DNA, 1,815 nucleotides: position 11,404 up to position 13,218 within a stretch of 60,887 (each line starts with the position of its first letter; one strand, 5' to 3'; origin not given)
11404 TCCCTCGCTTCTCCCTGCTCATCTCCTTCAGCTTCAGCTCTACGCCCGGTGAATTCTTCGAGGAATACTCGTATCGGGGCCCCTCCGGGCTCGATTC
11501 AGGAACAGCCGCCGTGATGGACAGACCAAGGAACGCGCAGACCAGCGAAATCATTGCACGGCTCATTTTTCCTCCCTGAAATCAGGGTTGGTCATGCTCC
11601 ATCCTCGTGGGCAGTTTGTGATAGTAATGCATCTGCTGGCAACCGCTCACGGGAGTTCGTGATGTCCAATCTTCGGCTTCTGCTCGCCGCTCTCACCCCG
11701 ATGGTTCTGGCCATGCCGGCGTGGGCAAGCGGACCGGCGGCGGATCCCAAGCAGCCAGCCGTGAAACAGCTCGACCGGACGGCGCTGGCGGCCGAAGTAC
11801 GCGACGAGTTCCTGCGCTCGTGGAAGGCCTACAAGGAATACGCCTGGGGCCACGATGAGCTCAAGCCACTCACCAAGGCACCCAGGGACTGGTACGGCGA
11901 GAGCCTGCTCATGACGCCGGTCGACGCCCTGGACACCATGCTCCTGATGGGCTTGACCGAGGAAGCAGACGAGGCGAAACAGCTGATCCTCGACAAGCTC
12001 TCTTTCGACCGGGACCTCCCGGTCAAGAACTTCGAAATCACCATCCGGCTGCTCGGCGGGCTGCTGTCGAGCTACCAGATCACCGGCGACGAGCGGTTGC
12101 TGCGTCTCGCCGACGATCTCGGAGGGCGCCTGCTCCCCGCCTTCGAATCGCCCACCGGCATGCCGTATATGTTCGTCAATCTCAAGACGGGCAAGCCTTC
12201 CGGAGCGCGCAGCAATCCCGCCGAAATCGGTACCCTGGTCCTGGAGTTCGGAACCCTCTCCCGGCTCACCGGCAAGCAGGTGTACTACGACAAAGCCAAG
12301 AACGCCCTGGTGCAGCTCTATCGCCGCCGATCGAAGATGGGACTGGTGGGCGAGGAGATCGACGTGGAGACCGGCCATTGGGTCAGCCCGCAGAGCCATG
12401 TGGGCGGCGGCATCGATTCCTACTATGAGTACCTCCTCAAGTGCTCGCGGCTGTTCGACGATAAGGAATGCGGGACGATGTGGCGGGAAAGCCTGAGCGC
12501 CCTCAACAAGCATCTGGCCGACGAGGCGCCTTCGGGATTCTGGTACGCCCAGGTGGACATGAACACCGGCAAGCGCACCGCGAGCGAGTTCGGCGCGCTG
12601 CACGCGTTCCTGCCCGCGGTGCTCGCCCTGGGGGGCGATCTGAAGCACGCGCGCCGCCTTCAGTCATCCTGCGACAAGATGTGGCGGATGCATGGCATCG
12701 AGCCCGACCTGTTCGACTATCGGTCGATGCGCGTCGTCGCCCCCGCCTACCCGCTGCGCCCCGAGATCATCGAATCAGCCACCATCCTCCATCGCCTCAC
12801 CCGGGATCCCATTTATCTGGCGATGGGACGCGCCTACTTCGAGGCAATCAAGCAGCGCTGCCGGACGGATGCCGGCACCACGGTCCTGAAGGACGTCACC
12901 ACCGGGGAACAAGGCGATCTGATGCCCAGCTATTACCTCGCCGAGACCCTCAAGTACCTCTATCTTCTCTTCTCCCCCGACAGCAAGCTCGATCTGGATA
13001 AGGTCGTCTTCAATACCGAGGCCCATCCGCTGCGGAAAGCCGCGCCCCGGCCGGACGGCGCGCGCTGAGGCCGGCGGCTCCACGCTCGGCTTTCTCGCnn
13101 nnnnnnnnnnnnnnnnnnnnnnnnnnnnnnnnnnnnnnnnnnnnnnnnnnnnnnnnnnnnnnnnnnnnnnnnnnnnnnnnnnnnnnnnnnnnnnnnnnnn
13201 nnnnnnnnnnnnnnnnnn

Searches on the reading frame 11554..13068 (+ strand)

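Call 52: search_protein_families(library=pfam, proteins=[window:11554-13068:+], max_evalue=0.001)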
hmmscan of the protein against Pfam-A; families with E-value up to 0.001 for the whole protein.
window:11554-13068:+ (504 aa): 1 family
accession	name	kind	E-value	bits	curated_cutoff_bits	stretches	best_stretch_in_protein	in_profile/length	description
PF01532.26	Glyco_hydro_47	-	3.7e-124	415.6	22.9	1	86-494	2-454/455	Glycosyl hydrolase family 47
